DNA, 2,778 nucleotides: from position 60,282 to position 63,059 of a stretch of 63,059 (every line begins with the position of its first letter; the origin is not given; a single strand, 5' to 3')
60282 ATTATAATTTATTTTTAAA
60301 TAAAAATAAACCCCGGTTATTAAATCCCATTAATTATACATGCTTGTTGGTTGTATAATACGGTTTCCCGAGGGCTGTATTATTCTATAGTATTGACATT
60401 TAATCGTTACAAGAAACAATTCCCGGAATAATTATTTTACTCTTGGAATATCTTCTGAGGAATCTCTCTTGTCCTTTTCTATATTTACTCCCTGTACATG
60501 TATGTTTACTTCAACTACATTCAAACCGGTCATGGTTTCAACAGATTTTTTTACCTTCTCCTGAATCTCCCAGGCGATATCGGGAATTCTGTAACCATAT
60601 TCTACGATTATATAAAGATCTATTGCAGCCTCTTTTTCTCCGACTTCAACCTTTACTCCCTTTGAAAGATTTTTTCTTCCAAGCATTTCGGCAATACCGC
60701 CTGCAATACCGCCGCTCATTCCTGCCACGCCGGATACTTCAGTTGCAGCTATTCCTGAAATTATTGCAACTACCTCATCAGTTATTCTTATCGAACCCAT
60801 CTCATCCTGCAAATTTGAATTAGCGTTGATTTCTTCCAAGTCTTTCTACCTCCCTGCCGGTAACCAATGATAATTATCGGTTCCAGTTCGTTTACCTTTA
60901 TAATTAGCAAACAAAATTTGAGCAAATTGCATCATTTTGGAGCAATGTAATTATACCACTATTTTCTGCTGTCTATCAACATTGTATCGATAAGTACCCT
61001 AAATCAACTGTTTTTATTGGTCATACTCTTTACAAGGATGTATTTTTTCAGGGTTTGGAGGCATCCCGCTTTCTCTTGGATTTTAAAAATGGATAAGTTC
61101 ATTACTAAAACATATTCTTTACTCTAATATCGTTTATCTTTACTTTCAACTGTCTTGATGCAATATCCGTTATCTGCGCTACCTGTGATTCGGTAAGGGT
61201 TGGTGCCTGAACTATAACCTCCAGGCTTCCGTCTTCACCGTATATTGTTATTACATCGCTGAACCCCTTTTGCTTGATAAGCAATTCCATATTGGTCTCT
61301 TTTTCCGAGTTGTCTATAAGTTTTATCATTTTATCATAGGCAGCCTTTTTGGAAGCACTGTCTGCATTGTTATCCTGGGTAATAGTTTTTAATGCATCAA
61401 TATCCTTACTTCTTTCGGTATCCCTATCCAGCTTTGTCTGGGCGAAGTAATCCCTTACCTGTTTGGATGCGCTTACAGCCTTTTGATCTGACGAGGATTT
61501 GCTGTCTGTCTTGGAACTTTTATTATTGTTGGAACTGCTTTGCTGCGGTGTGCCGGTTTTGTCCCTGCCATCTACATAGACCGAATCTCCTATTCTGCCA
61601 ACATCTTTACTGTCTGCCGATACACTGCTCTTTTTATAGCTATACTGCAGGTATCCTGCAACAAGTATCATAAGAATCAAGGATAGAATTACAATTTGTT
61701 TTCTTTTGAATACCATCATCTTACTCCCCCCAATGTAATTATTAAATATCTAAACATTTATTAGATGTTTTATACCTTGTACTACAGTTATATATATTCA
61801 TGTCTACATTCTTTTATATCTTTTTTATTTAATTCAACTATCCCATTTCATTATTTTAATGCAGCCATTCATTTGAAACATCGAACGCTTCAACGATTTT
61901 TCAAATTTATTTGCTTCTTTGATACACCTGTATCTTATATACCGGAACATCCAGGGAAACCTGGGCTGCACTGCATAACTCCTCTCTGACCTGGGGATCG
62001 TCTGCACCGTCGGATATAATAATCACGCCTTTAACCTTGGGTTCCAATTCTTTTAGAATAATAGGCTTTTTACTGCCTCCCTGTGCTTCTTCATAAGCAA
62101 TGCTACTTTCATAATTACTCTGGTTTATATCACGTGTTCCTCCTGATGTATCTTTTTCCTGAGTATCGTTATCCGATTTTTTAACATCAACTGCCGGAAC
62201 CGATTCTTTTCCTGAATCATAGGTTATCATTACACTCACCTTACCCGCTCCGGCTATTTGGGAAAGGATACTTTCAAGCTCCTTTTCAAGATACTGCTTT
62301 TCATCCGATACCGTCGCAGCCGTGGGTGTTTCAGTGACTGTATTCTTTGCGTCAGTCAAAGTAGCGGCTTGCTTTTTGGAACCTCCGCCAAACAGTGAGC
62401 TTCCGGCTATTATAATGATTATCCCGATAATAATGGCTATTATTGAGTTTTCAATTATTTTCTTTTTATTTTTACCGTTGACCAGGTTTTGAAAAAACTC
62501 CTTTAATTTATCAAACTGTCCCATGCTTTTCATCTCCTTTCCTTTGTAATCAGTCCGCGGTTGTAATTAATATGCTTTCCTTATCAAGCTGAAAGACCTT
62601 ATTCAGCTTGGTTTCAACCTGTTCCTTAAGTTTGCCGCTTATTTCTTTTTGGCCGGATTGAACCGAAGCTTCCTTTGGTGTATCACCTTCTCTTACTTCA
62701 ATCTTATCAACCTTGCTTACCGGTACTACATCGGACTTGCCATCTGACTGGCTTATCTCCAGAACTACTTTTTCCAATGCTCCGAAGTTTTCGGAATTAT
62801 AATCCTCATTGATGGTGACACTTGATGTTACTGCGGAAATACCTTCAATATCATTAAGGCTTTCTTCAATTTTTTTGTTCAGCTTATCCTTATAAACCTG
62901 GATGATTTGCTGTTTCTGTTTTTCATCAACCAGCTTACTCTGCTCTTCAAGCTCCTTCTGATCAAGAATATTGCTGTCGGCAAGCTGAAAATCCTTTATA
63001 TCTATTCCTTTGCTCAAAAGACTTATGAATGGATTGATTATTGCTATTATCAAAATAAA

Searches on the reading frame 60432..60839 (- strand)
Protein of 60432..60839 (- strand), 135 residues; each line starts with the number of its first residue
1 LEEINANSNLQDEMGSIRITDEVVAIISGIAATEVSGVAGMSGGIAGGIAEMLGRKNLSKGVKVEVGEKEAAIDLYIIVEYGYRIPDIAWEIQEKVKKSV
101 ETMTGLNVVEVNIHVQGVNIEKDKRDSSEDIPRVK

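Call 34: search_protein_families(library=pfam, proteins=[window:60432-60839:-], max_evalue=0.001)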
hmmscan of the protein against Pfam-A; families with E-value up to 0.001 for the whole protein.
window:60432-60839:- (135 aa): 1 family
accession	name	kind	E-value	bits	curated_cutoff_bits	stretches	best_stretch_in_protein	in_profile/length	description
PF03780.18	Asp23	-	1.8e-40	138.1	28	1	14-118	2-107/108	Asp23 family, cell envelope-related function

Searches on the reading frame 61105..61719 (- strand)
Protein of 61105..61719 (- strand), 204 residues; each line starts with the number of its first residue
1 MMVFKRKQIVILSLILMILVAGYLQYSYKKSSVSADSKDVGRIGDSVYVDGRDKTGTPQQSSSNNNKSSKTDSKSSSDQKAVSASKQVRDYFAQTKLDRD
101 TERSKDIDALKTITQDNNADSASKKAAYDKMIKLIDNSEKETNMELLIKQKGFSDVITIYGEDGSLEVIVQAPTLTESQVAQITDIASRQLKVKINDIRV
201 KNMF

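Call 34: search_protein_families(library=pfam, proteins=[window:61105-61719:-], max_evalue=0.001)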
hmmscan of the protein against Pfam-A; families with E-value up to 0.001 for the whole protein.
window:61105-61719:- (204 aa): 1 family
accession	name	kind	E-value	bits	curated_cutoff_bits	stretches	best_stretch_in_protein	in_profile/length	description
PF12685.13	SpoIIIAH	-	4.2e-46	157.7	30.6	1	6-200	1-191/191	SpoIIIAH-like protein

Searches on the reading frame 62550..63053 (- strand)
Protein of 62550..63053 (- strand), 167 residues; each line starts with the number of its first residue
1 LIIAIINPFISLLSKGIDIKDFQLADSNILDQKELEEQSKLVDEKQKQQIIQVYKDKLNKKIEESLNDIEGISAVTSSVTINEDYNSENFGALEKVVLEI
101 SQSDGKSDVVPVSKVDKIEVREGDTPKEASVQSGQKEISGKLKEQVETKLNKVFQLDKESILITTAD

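Call 34: search_protein_families(library=pfam, proteins=[window:62550-63053:-], max_evalue=0.001)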
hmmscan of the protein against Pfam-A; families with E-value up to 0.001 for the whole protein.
window:62550-63053:- (167 aa): 1 family
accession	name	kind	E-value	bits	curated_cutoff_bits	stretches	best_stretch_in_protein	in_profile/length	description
PF09581.16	Spore_III_AF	-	1.2e-22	81.3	28.3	1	1-163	31-184/185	Stage III sporulation protein AF (Spore_III_AF)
